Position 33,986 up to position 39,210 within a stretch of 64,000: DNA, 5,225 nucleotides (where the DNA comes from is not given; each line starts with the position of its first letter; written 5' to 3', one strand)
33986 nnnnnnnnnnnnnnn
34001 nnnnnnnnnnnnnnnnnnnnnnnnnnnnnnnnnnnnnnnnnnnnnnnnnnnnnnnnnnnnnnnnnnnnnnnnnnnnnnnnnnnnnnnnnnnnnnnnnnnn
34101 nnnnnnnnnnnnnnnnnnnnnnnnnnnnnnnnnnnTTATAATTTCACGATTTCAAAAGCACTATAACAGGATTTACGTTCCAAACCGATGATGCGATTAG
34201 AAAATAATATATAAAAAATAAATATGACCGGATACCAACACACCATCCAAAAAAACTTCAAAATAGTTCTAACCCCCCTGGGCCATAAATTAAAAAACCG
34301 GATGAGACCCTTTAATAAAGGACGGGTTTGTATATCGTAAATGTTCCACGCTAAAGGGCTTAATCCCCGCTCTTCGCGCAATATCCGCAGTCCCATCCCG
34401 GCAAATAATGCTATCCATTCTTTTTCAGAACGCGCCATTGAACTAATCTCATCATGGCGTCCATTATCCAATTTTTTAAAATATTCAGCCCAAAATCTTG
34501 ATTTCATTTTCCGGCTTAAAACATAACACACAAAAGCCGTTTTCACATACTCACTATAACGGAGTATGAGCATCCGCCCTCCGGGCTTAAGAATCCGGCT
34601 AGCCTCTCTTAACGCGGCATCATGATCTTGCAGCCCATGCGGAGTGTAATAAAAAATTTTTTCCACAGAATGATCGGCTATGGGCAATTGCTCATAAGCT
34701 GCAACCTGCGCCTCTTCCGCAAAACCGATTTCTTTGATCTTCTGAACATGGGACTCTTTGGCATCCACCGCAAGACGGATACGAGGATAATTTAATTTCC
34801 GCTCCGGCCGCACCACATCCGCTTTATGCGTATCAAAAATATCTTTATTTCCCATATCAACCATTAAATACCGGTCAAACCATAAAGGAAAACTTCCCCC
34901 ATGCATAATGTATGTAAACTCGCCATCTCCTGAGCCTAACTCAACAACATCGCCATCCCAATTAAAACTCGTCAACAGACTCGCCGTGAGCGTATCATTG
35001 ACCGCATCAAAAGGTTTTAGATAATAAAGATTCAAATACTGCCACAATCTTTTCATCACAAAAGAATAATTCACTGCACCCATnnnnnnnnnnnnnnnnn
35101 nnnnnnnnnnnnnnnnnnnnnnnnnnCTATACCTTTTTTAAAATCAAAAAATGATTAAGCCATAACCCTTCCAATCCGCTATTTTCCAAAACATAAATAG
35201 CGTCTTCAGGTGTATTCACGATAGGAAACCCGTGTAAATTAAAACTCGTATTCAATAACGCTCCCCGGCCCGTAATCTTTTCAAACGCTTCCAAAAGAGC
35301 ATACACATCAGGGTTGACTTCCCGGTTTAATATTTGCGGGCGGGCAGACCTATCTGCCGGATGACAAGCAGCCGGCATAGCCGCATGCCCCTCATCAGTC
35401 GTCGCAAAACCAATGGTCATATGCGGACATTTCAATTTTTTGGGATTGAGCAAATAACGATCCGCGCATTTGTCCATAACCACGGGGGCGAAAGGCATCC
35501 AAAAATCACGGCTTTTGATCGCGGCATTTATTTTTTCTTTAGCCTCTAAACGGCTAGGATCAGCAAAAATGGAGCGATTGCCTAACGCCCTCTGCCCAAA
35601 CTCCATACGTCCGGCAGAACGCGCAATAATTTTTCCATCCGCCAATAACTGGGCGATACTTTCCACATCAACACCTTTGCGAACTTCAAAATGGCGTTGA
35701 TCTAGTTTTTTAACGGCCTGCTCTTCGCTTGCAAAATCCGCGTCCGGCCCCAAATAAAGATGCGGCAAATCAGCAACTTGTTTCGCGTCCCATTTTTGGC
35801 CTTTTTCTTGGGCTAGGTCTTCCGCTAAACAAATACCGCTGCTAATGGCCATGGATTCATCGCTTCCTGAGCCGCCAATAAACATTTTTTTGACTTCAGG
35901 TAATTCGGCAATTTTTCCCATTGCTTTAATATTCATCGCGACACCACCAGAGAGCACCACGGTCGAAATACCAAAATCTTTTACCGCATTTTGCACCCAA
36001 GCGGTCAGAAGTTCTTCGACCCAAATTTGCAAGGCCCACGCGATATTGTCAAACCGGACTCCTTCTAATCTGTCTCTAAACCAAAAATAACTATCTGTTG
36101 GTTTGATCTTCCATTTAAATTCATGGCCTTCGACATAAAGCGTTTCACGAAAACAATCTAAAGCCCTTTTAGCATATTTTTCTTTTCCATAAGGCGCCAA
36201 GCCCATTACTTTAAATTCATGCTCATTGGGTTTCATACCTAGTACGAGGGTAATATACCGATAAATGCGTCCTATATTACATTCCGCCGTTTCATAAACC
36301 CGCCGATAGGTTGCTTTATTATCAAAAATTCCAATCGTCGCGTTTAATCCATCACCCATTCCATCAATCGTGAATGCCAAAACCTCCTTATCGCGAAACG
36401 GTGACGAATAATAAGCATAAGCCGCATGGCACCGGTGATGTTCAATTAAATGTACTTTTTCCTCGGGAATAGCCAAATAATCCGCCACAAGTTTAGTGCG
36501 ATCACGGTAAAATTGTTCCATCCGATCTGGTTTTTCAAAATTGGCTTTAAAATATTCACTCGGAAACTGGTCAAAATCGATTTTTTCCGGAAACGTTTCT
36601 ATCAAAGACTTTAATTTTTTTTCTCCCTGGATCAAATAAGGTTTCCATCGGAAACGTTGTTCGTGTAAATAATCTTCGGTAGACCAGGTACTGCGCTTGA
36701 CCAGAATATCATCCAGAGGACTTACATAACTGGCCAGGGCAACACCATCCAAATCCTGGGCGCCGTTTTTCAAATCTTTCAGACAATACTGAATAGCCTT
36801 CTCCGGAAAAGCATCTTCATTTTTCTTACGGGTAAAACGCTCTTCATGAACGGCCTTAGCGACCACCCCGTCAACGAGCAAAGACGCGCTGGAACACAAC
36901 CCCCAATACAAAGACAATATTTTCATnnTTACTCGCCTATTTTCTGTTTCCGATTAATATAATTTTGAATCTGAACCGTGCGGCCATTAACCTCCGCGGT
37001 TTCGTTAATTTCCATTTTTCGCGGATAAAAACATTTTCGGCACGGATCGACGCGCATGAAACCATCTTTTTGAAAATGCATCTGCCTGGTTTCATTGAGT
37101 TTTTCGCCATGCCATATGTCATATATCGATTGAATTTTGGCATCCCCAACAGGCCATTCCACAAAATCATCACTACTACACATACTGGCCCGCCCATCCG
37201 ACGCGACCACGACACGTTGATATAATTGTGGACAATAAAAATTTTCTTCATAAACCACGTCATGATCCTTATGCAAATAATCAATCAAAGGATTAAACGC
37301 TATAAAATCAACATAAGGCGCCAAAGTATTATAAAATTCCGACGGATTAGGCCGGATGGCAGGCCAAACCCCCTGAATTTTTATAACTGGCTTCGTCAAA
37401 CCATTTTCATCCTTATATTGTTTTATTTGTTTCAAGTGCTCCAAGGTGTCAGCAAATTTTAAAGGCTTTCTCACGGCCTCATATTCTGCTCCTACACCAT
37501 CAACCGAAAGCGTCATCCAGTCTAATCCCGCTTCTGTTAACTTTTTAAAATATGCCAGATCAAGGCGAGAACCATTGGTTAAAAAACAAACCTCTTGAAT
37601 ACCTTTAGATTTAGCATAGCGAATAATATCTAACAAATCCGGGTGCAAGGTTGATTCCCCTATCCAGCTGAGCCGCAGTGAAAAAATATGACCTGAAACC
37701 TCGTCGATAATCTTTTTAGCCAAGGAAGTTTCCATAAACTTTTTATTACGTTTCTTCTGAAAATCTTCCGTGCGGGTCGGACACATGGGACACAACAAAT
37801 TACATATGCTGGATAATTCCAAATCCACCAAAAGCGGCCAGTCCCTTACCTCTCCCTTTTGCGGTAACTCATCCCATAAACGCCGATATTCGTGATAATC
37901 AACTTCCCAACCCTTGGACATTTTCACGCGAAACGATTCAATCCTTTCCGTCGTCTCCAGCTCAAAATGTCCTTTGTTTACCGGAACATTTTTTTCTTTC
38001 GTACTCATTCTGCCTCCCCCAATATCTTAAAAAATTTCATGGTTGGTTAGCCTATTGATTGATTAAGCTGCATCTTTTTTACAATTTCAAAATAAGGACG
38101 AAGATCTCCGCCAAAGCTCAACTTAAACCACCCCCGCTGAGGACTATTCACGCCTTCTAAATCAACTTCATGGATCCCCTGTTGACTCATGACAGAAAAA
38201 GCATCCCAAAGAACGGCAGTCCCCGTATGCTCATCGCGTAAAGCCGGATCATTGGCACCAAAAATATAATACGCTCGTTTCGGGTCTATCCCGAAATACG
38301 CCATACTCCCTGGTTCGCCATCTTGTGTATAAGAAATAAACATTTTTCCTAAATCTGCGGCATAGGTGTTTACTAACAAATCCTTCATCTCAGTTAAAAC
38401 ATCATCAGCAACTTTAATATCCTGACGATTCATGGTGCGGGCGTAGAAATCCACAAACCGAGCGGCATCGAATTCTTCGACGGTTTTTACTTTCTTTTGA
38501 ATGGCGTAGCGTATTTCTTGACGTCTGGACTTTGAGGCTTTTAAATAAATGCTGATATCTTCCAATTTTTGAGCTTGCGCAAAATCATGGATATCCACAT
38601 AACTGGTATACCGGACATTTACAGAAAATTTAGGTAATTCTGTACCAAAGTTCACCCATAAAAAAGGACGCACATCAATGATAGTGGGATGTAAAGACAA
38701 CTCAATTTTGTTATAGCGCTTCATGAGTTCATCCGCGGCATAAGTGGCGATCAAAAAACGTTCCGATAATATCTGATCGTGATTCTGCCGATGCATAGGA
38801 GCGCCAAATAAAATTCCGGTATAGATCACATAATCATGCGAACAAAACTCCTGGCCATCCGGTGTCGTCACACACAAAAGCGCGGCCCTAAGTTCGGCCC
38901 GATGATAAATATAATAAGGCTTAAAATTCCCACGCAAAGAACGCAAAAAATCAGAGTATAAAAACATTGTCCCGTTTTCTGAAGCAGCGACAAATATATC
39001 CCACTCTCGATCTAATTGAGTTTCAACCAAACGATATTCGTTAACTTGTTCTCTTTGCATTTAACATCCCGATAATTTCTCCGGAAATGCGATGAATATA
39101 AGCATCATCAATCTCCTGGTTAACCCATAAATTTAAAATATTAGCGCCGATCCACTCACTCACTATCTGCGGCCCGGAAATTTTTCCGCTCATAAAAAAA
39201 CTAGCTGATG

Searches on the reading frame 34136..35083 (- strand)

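Call 8: search_protein_families(library=pfam, proteins=[window:34136-35083:-], max_evalue=0.001)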
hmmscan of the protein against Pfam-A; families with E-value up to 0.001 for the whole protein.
window:34136-35083:- (315 aa): 5 families
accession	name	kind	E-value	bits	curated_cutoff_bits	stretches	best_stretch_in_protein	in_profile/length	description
PF08241.18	Methyltransf_11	-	1.8e-07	32.1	21.2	1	105-173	23-95/95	Methyltransferase domain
PF13649.12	Methyltransf_25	-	2.4e-05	25.4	27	1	105-169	26-97/97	Methyltransferase domain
PF01209.24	Ubie_methyltran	-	4e-05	23.5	20.1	1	114-180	90-158/233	ubiE/COQ5 methyltransferase family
PF13847.12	Methyltransf_31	-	5.4e-05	23.4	27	0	124-177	57-113/145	Methyltransferase domain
PF13489.12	Methyltransf_23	-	5.8e-05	23.3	27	1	32-235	12-162/164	Methyltransferase domain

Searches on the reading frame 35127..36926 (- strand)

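Call 8: search_protein_families(library=pfam, proteins=[window:35127-36926:-], max_evalue=0.001)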
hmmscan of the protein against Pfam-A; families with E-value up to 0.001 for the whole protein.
window:35127-36926:- (599 aa): 3 families
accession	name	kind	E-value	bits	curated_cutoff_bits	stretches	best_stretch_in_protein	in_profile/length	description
PF16861.10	Carbam_trans_C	-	1.7e-55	187.6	27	1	425-597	1-170/170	Carbamoyltransferase C-terminus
PF02543.21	Carbam_trans_N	-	3.9e-34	119.1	24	1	13-362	13-343/346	Carbamoyltransferase N-terminus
PF22521.2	HypF_C_2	-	4.1e-05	23.9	27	1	272-334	145-208/241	Carbamoyltransferase, Kae1-like Domain, second subdomain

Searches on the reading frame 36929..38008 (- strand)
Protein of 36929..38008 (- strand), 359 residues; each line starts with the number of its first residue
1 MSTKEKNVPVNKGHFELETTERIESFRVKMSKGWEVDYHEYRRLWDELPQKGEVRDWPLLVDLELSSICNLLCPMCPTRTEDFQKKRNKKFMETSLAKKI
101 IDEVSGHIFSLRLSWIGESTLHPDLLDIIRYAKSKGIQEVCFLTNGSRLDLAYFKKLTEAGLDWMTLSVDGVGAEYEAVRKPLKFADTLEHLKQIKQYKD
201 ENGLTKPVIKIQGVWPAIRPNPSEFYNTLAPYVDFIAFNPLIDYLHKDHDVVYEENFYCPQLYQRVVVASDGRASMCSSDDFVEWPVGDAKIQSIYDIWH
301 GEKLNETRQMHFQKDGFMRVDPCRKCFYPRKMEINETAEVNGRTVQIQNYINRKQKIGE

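Call 8: search_protein_families(library=pfam, proteins=[window:36929-38008:-], max_evalue=0.001)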
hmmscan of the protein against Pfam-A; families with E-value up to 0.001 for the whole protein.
window:36929-38008:- (359 aa): 2 families
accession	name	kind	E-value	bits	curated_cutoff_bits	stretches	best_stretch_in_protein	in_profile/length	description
PF04055.27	Radical_SAM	-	2.8e-16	60.6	29.5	1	64-198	2-139/166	Radical SAM superfamily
PF13186.11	SPASM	-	9.8e-11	42.2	21.5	1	259-326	1-66/67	Iron-sulfur cluster-binding domain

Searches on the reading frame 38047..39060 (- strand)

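Call 8: search_protein_families(library=pfam, proteins=[window:38047-39060:-], max_evalue=0.001)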
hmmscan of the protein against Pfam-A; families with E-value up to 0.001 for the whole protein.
window:38047-39060:- (337 aa): 1 family
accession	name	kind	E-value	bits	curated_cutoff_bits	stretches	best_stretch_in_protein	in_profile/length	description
PF13480.13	Acetyltransf_6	-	1e-11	45.6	22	1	178-301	2-134/143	Acetyltransferase (GNAT) domain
